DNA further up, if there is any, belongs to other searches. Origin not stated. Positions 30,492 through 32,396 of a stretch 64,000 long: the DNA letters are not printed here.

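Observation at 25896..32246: Candidate novel system: papain-like peptidase + two dynamin-like GTPases + SBD-less Hsp70-like ATPase in one coupled operon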

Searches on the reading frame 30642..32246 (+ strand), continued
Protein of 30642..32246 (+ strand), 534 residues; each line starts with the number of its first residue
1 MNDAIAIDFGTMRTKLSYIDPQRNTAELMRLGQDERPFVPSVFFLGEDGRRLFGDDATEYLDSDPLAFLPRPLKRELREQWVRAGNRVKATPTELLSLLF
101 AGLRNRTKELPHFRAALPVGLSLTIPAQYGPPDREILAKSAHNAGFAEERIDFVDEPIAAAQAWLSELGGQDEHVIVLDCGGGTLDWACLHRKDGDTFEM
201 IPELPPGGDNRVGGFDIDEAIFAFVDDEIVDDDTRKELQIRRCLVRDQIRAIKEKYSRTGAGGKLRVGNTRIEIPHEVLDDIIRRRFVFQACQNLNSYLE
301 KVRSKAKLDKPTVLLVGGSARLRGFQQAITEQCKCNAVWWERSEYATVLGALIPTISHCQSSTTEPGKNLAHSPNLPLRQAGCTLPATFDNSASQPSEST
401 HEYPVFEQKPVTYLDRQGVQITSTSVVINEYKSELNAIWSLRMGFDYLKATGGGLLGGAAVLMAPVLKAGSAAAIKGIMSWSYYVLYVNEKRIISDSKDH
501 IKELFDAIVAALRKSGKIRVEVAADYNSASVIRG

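Call 33: find_encoding_contigs(protein=P0025, flank=10000, max_places=1)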
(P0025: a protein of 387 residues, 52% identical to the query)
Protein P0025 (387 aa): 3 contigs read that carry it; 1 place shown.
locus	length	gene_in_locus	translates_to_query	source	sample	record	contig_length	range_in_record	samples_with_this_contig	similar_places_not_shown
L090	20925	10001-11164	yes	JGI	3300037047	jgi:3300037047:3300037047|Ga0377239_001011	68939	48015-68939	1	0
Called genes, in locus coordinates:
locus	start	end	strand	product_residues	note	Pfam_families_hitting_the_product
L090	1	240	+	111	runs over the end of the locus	-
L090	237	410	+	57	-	-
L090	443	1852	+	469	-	PF05272:VapE-like_dom (faint)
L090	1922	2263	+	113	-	-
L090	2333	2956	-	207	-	PF03412:Peptidase_C39 (faint)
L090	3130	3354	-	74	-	-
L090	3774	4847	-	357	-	PF05406:WGR (weak), PF01068:DNA_ligase_A_M (faint), PF09414:RNA_ligase (weak)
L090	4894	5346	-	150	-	PF04002:RadC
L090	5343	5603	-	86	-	-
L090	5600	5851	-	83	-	-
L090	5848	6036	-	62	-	PF11211:DUF2997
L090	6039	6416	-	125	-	PF06868:DUF1257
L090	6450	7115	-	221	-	PF02384:N6_Mtase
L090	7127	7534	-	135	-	-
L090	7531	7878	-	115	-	-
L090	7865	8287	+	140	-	-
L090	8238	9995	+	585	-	PF00350:Dynamin_N, PF01926:MMR_HSR1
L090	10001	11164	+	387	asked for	PF00012:HSP70, PF06723:MreB_Mbl (weak)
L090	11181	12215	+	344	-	PF19975:DO-GTPase1 (weak), PF19993:DO-GTPase2 (weak)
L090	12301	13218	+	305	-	-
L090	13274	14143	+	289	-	-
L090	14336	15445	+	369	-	PF00905:Transpeptidase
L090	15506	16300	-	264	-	PF12705:PDDEXK_1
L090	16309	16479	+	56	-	-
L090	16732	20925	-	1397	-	?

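Call 38: search_protein_families(library=pfam, proteins=[L003:9439-9876:+, L003:4908-5276:+, L001:7799-8020:+, L001:8017-8274:+, L089:11756-12442:+, P0004, P0002], max_evalue=1)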
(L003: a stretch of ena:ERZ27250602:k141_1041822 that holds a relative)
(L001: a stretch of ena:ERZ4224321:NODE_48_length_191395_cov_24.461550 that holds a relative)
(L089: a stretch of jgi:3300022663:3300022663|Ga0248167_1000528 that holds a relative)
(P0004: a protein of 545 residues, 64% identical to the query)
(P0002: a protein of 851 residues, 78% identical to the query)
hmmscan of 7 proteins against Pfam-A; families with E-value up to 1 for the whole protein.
L003:9439-9876:+ (145 aa): 5 families
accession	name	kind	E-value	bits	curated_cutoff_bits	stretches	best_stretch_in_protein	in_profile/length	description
PF00575.29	S1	-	6.1e-17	62.2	22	1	64-134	3-74/74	S1 RNA binding domain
PF02237.23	BPL_C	-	0.01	16.2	21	0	65-83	11-29/48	Biotin protein ligase C terminal domain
PF23459.1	S1_RRP5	-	0.013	16.5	27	1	65-99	3-37/72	RRP5 S1 domain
PF24685.1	OB_RRP5_4th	-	0.13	12.8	31.5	0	90-123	38-71/92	RRP5 OB-fold domain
PF22499.1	DUF6990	-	0.26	11.7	27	1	37-100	78-141/180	Family of unknown function (DUF6990)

L003:4908-5276:+ (122 aa): 0 families

L001:7799-8020:+ (73 aa): 11 families
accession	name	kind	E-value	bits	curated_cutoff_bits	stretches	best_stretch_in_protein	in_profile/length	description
PF01096.23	Zn_ribbon_TFIIS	-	0.0029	17.8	21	1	12-23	2-13/39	Transcription factor S-II (TFIIS)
PF09526.16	DUF2387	-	0.011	16.2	25.9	0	10-33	8-30/72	Probable metal-binding protein (DUF2387)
PF23451.1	Zn_ribbon_PaaD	-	0.016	15.3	27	1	12-23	16-27/53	PaaD zinc beta ribbon domain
PF08271.17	Zn_Ribbon_TF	-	0.018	15.1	29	1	12-21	2-11/43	TFIIB zinc-binding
PF22811.2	Zn_ribbon_NrdR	-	0.034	14.5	27.2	1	12-24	2-14/42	Transcriptional repressor NrdR-like, N-terminal domain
PF25232.1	DUF7848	-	0.042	14.4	24.5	1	45-66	24-45/80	Domain of unknown function (DUF7848)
PF01155.25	HypA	-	0.055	13.9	28.9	1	2-24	76-100/112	Hydrogenase/urease nickel incorporation, metallochaperone, hypA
PF02150.21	Zn_ribbon_RPB9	-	0.064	13.6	25.2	0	51-61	22-32/36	RNA polymerases M/15 Kd subunit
PF02701.20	Zn_ribbon_Dof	-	0.1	13.2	26.6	1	12-32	5-25/59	Dof domain, zinc finger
PF09723.15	Zn_ribbon_8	-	0.14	12.7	34.4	0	11-20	27-36/41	Zinc ribbon domain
PF23455.1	DUF7129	-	0.73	10.1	30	0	11-19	28-36/45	Domain of unknown function (DUF7129)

L001:8017-8274:+ (85 aa): 0 families

L089:11756-12442:+ (228 aa): 2 families
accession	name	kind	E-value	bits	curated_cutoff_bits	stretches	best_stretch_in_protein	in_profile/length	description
PF12872.13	OST-HTH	-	0.039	14.3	23.8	1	125-175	16-67/71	OST-HTH/LOTUS domain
PF12787.12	EcsC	-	0.16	12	30.4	0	5-73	80-148/240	EcsC protein family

P0004 (545 aa): 20 families
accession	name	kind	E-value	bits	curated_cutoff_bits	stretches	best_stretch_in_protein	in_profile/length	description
PF00012.26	HSP70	-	2.6e-12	46.2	20.6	1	87-258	106-269/599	Hsp70 protein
PF13240.11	Zn_Ribbon_1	-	6e-08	32.7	25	1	413-435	1-23/23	zinc-ribbon domain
PF13248.11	Zn_ribbon_3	-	1.2e-05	25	27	1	413-434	4-25/26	zinc-ribbon domain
PF06723.19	MreB_Mbl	-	1.6e-05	24.3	27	1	116-353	91-317/327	MreB/Mbl protein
PF12773.13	DZR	-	0.00016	22.2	27.3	1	414-435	1-22/45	Double zinc ribbon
PF01869.26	BcrAD_BadFG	-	0.0019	18.2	31.5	1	280-352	191-268/271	BadF/BadG/BcrA/BcrD ATPase family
PF12172.15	zf-ChsH2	-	0.019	15.2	23.2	1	412-433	12-33/37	ChsH2, rubredoxin-like zinc ribbon domain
PF17032.10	Zn_ribbon_15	-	0.045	15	28.9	1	410-432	51-73/73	zinc-ribbon family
PF08274.17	Zn_Ribbon_YjdM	-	0.077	13.5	30.8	0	427-434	21-28/30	PhnA Zinc-Ribbon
PF24463.1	DUF7577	-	0.082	13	28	0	424-434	1-11/27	Domain of unknown function (DUF7577)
PF18912.6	DZR_2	-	0.097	13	27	1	414-435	24-46/56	Double zinc ribbon domain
PF06906.16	DUF1272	-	0.1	13.2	25.3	1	413-435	31-51/57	Protein of unknown function (DUF1272)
PF10083.14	DUF2321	-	0.11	12.5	24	1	407-437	22-49/157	Uncharacterized protein conserved in bacteria (DUF2321)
PF01155.25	HypA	-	0.12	12.9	28.9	1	408-433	67-94/112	Hydrogenase/urease nickel incorporation, metallochaperone, hypA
PF07191.17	Zn_ribbon_6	-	0.13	12.7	25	1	410-435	15-39/67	Double zinc ribbon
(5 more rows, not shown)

P0002 (851 aa): 5 families
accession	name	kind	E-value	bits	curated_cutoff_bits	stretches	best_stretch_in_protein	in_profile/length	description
PF00012.26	HSP70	-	1.1e-08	34.2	20.6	1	87-331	106-348/599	Hsp70 protein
PF06723.19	MreB_Mbl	-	0.00026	20.4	27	1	133-353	108-317/327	MreB/Mbl protein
PF07889.17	DUF1664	-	0.1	13.1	34.6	0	567-646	23-109/124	Protein of unknown function (DUF1664)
PF01869.26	BcrAD_BadFG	-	0.12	12.3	31.5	1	281-352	192-268/271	BadF/BadG/BcrA/BcrD ATPase family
PF20386.3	DUF6681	-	0.31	11.1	24.1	0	655-711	116-171/267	Family of unknown function (DUF6681)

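Call 55: search_protein_families(library=padloc, alignment_id=A2, max_evalue=0.00001)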
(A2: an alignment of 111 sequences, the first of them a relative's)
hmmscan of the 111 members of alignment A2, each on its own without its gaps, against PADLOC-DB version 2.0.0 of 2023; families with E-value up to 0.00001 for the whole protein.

A. member 1, L001:2596-3195:+ (200 aa): 0 families

B. families by the number of members that match (of 111 scanned): 63 families (the first 25 are shown)
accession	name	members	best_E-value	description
PDLC04053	PD-T4-6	3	5e-69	-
PDLC04042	PD-T4-6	3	4e-68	-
PDLC04043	PD-T4-6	3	1.4e-62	-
PDLC04138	mad6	3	7.2e-61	mads_6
PDLC04047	PD-T4-6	3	4.3e-60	-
PDLC04054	PD-T4-6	3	1.1e-57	-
PDLC04041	PD-T4-6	3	6.9e-49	-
PDLC04060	PD-T4-6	2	1.8e-68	-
PDLC04050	PD-T4-6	2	1.5e-63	-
PDLC04057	PD-T4-6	2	4.9e-60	-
PDLC04061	PD-T4-6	2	5.8e-60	-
PDLC04048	PD-T4-6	2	2.9e-56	-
PDLC04039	PD-T4-6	2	1.4e-53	-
PDLC04052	PD-T4-6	2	5.6e-53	-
PDLC04055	PD-T4-6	2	1.4e-45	-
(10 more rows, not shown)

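Call 56: search_protein_families(library=pfam, alignment_id=A2, max_evalue=0.00001)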
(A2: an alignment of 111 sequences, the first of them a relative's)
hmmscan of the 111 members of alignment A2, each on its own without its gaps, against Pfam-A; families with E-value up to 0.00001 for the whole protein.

A. member 1, L001:2596-3195:+ (200 aa): 1 family
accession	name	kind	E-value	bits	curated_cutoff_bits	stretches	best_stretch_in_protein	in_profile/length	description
PF10502.14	Peptidase_S26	-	1.4e-32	113.4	22.9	1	50-197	7-163/168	Signal peptidase, peptidase S26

B. families by the number of members that match (of 111 scanned): 72 families (the first 25 are shown)
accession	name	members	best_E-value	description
PF00069.31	Pkinase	3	2.8e-42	Protein kinase domain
PF00012.26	HSP70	3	2.6e-06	Hsp70 protein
PF03781.23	FGE-sulfatase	2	4.8e-57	Sulfatase-modifying factor enzyme 1-like domain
PF01636.29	APH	2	6.8e-42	Phosphotransferase enzyme family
PF00005.33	ABC_tran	2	2.9e-28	ABC transporter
PF07714.23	PK_Tyr_Ser-Thr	2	4.8e-27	Protein tyrosine and serine/threonine kinase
PF07883.17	Cupin_2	2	2.4e-14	Cupin domain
PF14237.11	GYF_2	2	3e-13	GYF domain 2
PF01068.26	DNA_ligase_A_M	2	5.6e-12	ATP dependent DNA ligase domain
PF19993.5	DO-GTPase2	2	7.2e-11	Double-GTPase 2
PF05406.20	WGR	2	1.3e-06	WGR domain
PF00171.27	Aldedh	1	7.6e-156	Aldehyde dehydrogenase family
PF02289.21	MCH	1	7.9e-124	Cyclohydrolase (MCH)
PF00905.27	Transpeptidase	1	4.6e-69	Penicillin binding protein transpeptidase domain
PF03721.20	UDPG_MGDP_dh_N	1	1.7e-66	UDP-glucose/GDP-mannose dehydrogenase family, NAD binding domain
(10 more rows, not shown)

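Call 83: find_encoding_contigs(protein=P0100, flank=8000, max_places=1)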
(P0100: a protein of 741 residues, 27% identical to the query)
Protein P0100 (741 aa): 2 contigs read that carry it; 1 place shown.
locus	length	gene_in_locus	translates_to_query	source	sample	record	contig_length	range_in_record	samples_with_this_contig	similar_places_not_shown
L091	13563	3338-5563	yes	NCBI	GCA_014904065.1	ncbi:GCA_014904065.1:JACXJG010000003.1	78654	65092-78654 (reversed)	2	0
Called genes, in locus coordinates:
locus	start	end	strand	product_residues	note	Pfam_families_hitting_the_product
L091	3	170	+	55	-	?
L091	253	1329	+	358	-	PF13409:GST_N_2 (faint), PF13410:GST_C_2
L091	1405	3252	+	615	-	PF00009:GTP_EFTU (faint), PF00350:Dynamin_N, PF01926:MMR_HSR1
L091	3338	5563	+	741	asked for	PF06723:MreB_Mbl (faint), PF00012:HSP70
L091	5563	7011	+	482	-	PF01926:MMR_HSR1, PF00350:Dynamin_N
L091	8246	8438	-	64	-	-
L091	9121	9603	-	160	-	-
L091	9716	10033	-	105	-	-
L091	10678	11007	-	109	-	-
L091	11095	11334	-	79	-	-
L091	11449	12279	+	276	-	-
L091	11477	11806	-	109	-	-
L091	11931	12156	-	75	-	-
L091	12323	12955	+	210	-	PF04542:Sigma70_r2, PF08281:Sigma70_r4_2, PF04545:Sigma70_r4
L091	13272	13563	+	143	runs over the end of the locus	-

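Call 84: find_encoding_contigs(protein=P0080, flank=8000, max_places=1)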
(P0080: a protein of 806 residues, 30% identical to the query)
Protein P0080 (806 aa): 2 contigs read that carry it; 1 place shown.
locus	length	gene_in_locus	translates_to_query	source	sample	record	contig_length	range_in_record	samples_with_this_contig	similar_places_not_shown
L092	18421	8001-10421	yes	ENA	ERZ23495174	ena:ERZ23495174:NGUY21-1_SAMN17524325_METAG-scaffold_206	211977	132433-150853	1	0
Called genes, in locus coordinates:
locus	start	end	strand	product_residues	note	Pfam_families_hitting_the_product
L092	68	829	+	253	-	-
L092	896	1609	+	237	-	-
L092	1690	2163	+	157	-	-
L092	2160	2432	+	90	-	-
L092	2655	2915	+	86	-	-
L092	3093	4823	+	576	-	-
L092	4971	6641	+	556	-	-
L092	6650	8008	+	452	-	-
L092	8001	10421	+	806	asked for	PF06723:MreB_Mbl (faint), PF12796:Ank_2, PF00023:Ank (weak), PF13606:Ank_3 (faint), PF13637:Ank_4 (weak), PF13857:Ank_5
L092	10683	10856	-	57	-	-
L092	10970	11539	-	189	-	-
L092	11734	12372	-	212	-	PF04542:Sigma70_r2 (weak), PF08281:Sigma70_r4_2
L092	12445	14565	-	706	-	PF00350:Dynamin_N, PF21808:Dynamin-like_hel_bact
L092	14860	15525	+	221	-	-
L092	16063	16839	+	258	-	-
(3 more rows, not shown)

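Call 86: find_encoding_contigs(protein=P0097, flank=8000, max_places=2)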
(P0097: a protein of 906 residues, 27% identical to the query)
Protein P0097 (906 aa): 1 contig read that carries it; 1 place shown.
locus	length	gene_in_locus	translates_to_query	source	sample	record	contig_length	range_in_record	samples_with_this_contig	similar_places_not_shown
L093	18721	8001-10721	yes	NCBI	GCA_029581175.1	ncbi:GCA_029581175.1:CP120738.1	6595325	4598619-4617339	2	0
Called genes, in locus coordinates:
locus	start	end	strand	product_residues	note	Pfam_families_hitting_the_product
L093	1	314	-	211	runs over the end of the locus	PF01041:DegT_DnrJ_EryC1 (faint)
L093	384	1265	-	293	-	PF22626:LysX_preATP_grasp (weak), PF02655:ATP-grasp_3 (faint), PF08443:RimK, PF02222:ATP-grasp (faint), PF02955:GSH-S_ATP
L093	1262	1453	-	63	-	PF21344:Zn_ribbon_LysW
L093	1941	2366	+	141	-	PF00011:HSP20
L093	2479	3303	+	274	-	PF00106:adh_short (weak), PF08659:KR (weak), PF00106:adh_short, PF13561:adh_short_C2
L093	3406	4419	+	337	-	PF02899:Phage_int_SAM_1, PF00589:Phage_integrase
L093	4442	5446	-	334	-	PF03741:TerC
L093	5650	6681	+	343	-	PF01370:Epimerase (faint)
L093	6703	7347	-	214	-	PF00265:TK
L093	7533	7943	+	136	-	PF24585:YunG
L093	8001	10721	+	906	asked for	PF00012:HSP70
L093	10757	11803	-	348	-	PF02983:Pro_Al_protease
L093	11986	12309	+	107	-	-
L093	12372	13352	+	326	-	PF00291:PALP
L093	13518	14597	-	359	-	PF01545:Cation_efflux, PF16916:ZT_dimer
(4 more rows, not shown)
